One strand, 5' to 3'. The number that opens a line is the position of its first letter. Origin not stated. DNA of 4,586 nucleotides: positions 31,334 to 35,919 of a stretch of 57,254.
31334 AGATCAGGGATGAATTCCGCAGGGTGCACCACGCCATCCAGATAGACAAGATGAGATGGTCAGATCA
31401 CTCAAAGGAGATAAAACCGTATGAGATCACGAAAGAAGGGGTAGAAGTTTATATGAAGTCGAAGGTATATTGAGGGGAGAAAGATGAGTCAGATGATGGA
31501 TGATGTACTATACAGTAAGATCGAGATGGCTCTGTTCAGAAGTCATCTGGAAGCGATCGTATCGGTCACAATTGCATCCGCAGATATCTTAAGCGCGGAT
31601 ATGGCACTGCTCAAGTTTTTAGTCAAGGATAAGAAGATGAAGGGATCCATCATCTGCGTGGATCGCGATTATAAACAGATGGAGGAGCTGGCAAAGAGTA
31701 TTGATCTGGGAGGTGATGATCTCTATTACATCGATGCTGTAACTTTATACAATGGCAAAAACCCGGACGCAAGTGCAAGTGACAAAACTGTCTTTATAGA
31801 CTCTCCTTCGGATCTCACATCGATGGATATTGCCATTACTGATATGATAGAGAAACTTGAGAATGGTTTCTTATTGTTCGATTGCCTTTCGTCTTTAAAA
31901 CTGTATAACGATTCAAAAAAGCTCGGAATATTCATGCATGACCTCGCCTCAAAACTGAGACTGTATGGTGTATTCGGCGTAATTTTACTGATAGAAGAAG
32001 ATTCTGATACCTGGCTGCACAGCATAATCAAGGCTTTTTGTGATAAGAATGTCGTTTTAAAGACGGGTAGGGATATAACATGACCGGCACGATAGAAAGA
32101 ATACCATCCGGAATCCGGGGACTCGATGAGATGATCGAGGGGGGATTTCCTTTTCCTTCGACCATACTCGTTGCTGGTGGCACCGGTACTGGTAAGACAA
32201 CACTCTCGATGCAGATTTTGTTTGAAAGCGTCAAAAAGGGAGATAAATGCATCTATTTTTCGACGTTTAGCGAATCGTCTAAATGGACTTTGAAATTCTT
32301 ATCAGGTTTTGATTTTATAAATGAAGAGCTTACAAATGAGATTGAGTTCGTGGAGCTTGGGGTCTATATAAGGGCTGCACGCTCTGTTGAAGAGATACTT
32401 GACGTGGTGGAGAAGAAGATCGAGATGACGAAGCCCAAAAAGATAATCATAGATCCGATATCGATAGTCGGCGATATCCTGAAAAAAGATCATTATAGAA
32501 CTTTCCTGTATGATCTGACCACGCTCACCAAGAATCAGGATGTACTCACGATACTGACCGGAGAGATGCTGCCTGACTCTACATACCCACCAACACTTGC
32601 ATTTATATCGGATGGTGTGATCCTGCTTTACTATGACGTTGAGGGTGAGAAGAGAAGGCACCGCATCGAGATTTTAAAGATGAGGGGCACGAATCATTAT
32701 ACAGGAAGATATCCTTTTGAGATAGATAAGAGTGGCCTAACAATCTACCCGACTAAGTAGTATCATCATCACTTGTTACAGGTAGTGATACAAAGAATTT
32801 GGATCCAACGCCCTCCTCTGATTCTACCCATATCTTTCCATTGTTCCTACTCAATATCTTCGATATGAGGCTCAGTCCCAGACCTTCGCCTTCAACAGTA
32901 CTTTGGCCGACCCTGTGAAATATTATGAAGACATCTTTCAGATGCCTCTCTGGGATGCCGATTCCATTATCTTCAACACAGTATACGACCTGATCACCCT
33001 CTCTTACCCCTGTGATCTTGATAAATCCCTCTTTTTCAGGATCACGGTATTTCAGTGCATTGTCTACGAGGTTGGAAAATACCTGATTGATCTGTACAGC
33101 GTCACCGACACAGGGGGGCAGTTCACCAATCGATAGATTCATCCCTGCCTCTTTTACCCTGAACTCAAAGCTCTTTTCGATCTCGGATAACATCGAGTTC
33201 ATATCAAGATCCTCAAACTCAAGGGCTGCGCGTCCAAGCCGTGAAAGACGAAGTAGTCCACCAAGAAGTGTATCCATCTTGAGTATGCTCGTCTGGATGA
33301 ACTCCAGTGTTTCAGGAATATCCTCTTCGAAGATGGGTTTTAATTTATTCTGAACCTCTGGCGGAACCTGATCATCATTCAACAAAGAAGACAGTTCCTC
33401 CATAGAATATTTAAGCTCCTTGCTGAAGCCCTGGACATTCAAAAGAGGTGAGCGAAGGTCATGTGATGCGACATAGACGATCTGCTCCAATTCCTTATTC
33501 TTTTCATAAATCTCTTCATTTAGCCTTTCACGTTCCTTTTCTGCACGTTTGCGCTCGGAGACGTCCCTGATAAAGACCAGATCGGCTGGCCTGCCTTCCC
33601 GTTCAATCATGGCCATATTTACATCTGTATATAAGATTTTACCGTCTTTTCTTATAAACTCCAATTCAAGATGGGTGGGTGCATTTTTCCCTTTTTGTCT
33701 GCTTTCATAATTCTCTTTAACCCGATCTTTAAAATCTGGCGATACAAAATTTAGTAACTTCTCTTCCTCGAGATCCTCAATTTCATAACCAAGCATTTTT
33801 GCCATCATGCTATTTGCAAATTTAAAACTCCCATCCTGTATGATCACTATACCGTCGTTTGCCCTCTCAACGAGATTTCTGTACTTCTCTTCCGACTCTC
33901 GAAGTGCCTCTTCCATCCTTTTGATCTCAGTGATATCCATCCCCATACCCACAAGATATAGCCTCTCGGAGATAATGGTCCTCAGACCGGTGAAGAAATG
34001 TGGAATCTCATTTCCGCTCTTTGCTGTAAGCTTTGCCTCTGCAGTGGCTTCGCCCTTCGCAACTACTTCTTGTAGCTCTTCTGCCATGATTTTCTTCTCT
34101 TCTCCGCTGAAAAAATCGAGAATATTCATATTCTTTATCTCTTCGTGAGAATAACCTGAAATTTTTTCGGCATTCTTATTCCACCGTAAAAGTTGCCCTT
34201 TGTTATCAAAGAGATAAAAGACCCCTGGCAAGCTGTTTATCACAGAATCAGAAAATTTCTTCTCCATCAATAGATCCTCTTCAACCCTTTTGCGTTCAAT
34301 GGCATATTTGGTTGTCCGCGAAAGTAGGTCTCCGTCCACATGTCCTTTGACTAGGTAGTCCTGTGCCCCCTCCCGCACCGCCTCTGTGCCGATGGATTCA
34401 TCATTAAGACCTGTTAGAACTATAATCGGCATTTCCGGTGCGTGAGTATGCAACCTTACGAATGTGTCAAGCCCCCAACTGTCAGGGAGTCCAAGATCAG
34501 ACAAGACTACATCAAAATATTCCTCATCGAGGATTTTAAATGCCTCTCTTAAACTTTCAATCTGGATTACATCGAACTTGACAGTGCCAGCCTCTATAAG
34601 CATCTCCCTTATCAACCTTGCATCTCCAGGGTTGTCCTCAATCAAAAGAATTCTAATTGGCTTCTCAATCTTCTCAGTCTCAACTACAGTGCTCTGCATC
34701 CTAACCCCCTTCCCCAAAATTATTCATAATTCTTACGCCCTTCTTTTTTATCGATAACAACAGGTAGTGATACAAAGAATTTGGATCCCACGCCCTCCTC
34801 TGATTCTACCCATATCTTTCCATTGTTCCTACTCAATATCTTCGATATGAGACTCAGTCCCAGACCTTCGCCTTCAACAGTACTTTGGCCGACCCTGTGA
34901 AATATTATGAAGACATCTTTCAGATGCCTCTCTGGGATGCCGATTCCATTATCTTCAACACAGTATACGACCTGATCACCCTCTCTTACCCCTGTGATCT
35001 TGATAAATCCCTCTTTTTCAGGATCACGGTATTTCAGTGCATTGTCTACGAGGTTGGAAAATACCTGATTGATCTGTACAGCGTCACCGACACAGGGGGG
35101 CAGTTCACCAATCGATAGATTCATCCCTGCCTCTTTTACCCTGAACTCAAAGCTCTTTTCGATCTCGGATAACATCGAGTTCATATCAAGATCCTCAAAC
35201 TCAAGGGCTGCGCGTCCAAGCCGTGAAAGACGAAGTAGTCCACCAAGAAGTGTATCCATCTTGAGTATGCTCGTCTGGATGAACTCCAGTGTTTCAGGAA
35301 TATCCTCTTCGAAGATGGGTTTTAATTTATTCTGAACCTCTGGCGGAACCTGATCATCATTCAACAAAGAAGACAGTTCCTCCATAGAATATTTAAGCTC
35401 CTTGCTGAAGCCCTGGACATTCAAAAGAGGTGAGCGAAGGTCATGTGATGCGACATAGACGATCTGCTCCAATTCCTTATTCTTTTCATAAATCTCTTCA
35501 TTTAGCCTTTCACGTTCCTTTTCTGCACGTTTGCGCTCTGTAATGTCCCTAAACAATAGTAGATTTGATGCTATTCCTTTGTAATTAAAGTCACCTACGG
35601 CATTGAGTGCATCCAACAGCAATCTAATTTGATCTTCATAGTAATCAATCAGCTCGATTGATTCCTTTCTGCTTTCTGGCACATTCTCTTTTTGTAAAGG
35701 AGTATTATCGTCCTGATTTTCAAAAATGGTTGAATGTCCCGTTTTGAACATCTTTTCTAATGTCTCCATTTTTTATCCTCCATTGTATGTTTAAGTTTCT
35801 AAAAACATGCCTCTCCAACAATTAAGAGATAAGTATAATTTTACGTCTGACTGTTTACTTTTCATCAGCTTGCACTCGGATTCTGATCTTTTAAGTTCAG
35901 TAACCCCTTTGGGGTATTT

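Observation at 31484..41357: A DUF835-like P-loop-less KaiC-type domain is the output of two REC-PAS proteins and also occurs as a stand-alone gene inside the KaiC-like operon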

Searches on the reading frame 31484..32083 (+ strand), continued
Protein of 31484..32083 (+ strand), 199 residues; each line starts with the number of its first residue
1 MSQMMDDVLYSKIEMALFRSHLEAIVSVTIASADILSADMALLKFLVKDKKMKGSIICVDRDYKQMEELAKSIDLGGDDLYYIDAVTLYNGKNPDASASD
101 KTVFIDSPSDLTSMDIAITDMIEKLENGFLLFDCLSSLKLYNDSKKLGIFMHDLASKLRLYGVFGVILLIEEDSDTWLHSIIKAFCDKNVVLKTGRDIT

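Call 77: search_protein_families(library=pfam, proteins=[P0009, P0010, P0012, P0020, P0023, P0041, P0098, P0106, P0136, P0052], max_evalue=0.001)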
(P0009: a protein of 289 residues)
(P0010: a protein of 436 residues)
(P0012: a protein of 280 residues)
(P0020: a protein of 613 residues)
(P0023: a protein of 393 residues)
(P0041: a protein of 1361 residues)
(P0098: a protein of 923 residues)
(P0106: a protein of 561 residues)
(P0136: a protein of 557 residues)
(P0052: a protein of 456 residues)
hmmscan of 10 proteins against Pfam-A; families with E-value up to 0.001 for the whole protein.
P0009 (289 aa): 1 family
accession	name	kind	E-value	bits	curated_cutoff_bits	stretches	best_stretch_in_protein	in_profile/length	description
PF24336.1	DUF7504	-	5e-10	40.6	27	1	142-285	31-175/179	Family of unknown function (DUF7504)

P0010 (436 aa): 3 families
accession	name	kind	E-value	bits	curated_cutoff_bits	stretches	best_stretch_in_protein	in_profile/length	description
PF24336.1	DUF7504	-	9.6e-10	39.6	27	1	309-430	55-178/179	Family of unknown function (DUF7504)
PF23365.1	DUF7090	-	3.8e-06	27.2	27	1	302-432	60-183/192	Family of unknown function (DUF7090)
PF06745.19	ATPase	-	0.00065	19.6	26.6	1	274-430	35-186/231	KaiC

P0012 (280 aa): 1 family
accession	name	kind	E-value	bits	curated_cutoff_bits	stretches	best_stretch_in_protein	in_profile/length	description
PF24336.1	DUF7504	-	0.00031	21.7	27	1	180-271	81-174/179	Family of unknown function (DUF7504)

P0020 (613 aa): 2 families
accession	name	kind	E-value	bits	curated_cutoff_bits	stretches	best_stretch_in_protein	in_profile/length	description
PF24336.1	DUF7504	-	0.00028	21.8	27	1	493-611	50-177/179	Family of unknown function (DUF7504)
PF06745.19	ATPase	-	0.00061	19.7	26.6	1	470-599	45-171/231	KaiC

P0023 (393 aa): 1 family
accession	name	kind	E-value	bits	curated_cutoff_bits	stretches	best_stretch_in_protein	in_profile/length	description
PF24336.1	DUF7504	-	5.1e-08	34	27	1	226-393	5-179/179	Family of unknown function (DUF7504)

P0041 (1361 aa): 14 families
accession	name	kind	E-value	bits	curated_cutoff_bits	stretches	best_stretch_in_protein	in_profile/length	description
PF13424.12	TPR_12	-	1.1e-30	106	30.1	3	134-203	4-75/77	Tetratricopeptide repeat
PF14938.12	SNAP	-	1.1e-26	94.4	25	3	171-327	33-189/282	Soluble NSF attachment protein, SNAP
PF07719.23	TPR_2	-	1.7e-16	59.3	27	0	256-281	4-29/34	Tetratricopeptide repeat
PF00515.34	TPR_1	-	3.9e-11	42.7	27.8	0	256-280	4-28/34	Tetratricopeptide repeat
PF10633.15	NPCBM_assoc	-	1.3e-10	41.7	24.4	0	927-982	6-62/78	NPCBM-associated, NEW3 domain of alpha-galactosidase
PF13181.12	TPR_8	-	2.7e-10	40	25.7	0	214-241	2-29/34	Tetratricopeptide repeat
PF24336.1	DUF7504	-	2.4e-09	38.3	27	1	1256-1361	67-179/179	Family of unknown function (DUF7504)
PF05753.20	TRAP_beta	-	1.7e-08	34.5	22.4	0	1066-1160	35-133/178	Translocon-associated protein beta (TRAPB)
PF13176.12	TPR_7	-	3.4e-08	33.4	27.9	0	257-286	3-32/36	Tetratricopeptide repeat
PF13428.12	TPR_14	-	0.00012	22.9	23.5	0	135-156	3-24/44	Tetratricopeptide repeat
PF13174.12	TPR_6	-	0.00016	22.5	26.3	0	417-442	3-28/33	Tetratricopeptide repeat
PF13432.12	TPR_16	-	0.00024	21.9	32.7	0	319-368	3-59/65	Tetratricopeptide repeat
PF07705.17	CARDB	-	0.00033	21.3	22.7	0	922-987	15-78/101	CARDB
PF06745.19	ATPase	-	0.00037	20.4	26.6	1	1215-1346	46-170/231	KaiC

P0098 (923 aa): 11 families
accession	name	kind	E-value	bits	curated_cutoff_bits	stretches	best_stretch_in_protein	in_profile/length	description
PF14938.12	SNAP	-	1.5e-30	107.1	25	3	135-324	33-223/282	Soluble NSF attachment protein, SNAP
PF13424.12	TPR_12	-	7.9e-28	96.9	30.1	2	260-327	6-75/77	Tetratricopeptide repeat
PF07719.23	TPR_2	-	1.2e-16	59.9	27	0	384-414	1-31/34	Tetratricopeptide repeat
PF00515.34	TPR_1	-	2.8e-15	55.8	27.8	0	225-248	9-32/34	Tetratricopeptide repeat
PF13181.12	TPR_8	-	2.2e-14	52.7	25.7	0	224-249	8-33/34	Tetratricopeptide repeat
PF13176.12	TPR_7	-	2.4e-09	37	27.9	0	224-251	6-33/36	Tetratricopeptide repeat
PF13174.12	TPR_6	-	5.1e-09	36.6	26.3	0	386-414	2-30/33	Tetratricopeptide repeat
PF13432.12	TPR_16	-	1.9e-07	31.9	32.7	0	270-327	10-61/65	Tetratricopeptide repeat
PF24336.1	DUF7504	-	2.5e-05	25.2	27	1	808-923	55-179/179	Family of unknown function (DUF7504)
PF13428.12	TPR_14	-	2.8e-05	24.8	23.5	0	299-326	3-30/44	Tetratricopeptide repeat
PF17874.7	TPR_MalT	-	4e-05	23.5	45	0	228-361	51-178/336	MalT-like TPR region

P0106 (561 aa): 3 families
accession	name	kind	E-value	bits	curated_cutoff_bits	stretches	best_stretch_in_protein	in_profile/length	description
PF13584.12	BatD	-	1.3e-08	35.8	24.1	1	143-240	4-92/92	BatD DUF11 like domain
PF24336.1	DUF7504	-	0.00014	22.8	27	1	416-559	27-177/179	Family of unknown function (DUF7504)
PF06745.19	ATPase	-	0.00036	20.4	26.6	0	423-546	51-170/231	KaiC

P0136 (557 aa): 5 families
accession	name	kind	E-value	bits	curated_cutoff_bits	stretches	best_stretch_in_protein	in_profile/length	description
PF02743.24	dCache_1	-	1.2e-14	54.9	45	1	104-319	37-238/240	Cache domain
PF00672.30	HAMP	-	1.6e-14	54.4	25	1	355-405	1-51/53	HAMP domain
PF06745.19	ATPase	-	3e-05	23.9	26.6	1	420-539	48-167/231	KaiC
PF22673.2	MCP-like_PDC_1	-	0.00016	22.5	27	1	134-219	28-112/113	Methyl-accepting chemotaxis protein-like, first PDC sensor domain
PF24336.1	DUF7504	-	0.00051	21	27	0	467-530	81-153/179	Family of unknown function (DUF7504)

P0052 (456 aa): 5 families
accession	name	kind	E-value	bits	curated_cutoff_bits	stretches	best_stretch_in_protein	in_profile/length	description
PF02830.23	V4R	-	1.9e-09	37.9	31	1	184-234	11-61/62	V4R domain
PF06745.19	ATPase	-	1e-06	28.8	26.6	1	305-453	41-188/231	KaiC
PF07689.18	KaiB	-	4e-05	23.7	27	1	16-87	8-79/82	KaiB domain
PF24336.1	DUF7504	-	6.7e-05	23.9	27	1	361-450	82-177/179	Family of unknown function (DUF7504)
PF05763.18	DUF835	-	0.00078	19.7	33.1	0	363-417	55-107/136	Protein of unknown function (DUF835)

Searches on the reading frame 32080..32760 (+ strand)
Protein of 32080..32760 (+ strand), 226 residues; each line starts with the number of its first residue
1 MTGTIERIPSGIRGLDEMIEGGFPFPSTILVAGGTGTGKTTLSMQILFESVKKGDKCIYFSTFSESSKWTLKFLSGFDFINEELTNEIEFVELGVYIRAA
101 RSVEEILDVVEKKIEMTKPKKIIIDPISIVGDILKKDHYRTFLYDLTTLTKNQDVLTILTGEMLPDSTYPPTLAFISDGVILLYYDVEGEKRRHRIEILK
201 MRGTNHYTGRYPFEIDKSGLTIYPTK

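Call 3: search_protein_families(library=pfam, proteins=[window:32080-32760:+], max_evalue=0.1)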
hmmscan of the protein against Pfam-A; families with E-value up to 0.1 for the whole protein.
window:32080-32760:+ (226 aa): 28 families (the best 25 are shown)
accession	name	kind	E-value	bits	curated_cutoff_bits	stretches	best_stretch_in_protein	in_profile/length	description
PF06745.19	ATPase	-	2.2e-41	142.2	26.6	1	8-225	1-229/231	KaiC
PF01637.24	ATPase_2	-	5.3e-06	26.8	33.2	1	13-131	9-123/225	ATPase domain predominantly from Archaea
PF07088.17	GvpD_P-loop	-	1e-05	25.9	24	1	27-194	11-181/189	GvpD gas vesicle protein, P-loop domain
PF20720.3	nSTAND3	-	9.7e-05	22.5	27.2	1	28-68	19-59/155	Novel STAND NTPase 3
PF13481.12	AAA_25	-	0.0001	22.4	27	1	7-51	14-58/195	AAA domain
PF03796.21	DnaB_C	-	0.00019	21.4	27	1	8-75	2-69/255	DnaB-like helicase C terminal domain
PF25199.1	nSTAND_NTPase5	-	0.00028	21.2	34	1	26-74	41-90/145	Novel STAND NTPase 5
PF00154.27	RecA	-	0.0012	18.7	27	1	4-60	29-86/262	recA bacterial DNA recombination protein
PF23442.1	DUF7125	-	0.0037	16.8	29.1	1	121-204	100-183/207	Family of unknown function (DUF7125)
PF09848.15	SLFN-g3_helicase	-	0.007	16.1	24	1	27-61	2-38/354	Schlafen group 3, DNA/RNA helicase domain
PF05729.18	NACHT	-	0.016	15.4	26.7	1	28-92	2-70/167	NACHT domain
PF01695.23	IstB_IS21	-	0.016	15.2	24.1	1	29-62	95-128/238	IstB-like ATP binding protein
PF12775.13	AAA_7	-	0.017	15.1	25.8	1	28-66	35-72/181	P-loop containing dynein motor region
PF00270.35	DEAD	-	0.02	15.1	26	1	28-65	16-56/167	DEAD/DEAH box helicase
PF12846.13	AAA_10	-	0.021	14.3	27.5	1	27-94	22-81/362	AAA-like domain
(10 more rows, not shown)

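Call 71: search_protein_families(library=ncbifam, proteins=[window:32080-32760:+], max_evalue=0.001)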
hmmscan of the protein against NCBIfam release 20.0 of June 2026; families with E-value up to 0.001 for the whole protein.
window:32080-32760:+ (226 aa): 17 families
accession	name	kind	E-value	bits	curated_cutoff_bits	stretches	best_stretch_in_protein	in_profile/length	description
NF006799.0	PRK09302.1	equivalog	2.8e-41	141.6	408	2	6-161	253-406/515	circadian clock protein KaiC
TIGR03880.1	KaiC_arch_3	hypoth_equivalog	3.9e-31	108.3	249.45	1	11-223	1-218/224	KaiC domain-containing protein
TIGR02655.1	circ_KaiC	equivalog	6.4e-31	107.5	546.25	1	7-224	2-230/484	circadian clock protein KaiC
TIGR03877.1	thermo_KaiC_1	hypoth_equivalog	5.1e-22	78.5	307.25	1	5-226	1-236/238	KaiC domain-containing protein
TIGR03881.1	KaiC_arch_4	hypoth_equivalog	1.5e-18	67.3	247.8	1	6-222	1-228/231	KaiC domain-containing protein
NF004723.0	PRK06067.1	subfamily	3e-18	66.2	194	1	5-224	13-237/243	flagellar accessory protein FlaH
NF052589.1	ArlH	equivalog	2.5e-17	63.4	215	1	15-222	9-223/229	archaellum protein ArlH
NF006320.0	PRK08533.1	equivalog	4.6e-08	32.9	215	1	15-202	13-202/230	flagellar accessory protein FlaH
TIGR00416.1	sms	equivalog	6.4e-07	28.5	403.05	1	6-130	74-182/454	DNA repair protein RadA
TIGR03600.1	phage_DnaB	exception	3.6e-06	26.2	498.65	1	3-62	172-231/421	phage replicative helicase, DnaB family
TIGR03878.1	thermo_KaiC_2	hypoth_equivalog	5.1e-06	26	232.2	1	21-128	31-141/259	KaiC domain-containing protein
NF004629.0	PRK05973.1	equivalog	3.9e-05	22.8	156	1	28-62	66-100/237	DNA helicase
TIGR00665.1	DnaB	equivalog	0.00031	19.7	385.25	1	5-62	175-232/435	replicative DNA helicase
NF006861.0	PRK09361.1-1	equivalog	0.00035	20.2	278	1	6-123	3-117/235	DNA repair and recombination protein RadB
TIGR02012.1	tigrfam_recA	equivalog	0.00078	18.9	325.3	0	4-60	32-89/321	recombinase RecA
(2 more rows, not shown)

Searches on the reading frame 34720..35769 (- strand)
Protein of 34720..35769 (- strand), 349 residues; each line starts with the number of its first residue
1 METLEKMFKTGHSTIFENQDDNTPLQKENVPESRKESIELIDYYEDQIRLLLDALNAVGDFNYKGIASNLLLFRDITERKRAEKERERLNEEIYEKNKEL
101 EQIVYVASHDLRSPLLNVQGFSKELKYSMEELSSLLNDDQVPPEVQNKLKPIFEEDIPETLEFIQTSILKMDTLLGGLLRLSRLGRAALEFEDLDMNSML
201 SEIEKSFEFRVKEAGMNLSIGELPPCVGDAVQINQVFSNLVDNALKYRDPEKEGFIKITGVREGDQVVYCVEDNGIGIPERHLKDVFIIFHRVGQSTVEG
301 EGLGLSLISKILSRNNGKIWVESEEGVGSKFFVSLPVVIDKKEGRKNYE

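Call 43: search_protein_families(library=pfam, proteins=[window:34720-35769:-], max_evalue=0.001)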
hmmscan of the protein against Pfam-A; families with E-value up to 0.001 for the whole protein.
window:34720-35769:- (349 aa): 3 families
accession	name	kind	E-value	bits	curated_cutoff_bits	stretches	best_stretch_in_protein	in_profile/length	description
PF02518.31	HATPase_c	-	1.3e-24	87.2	26.4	1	228-337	1-109/111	Histidine kinase-, DNA gyrase B-, and HSP90-like ATPase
PF00512.31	HisKA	-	9.3e-06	26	26.9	1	100-185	2-64/66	His Kinase A (phospho-acceptor) domain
PF14501.12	HATPase_c_5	-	0.0009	19.6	22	0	231-326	4-93/102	GHKL domain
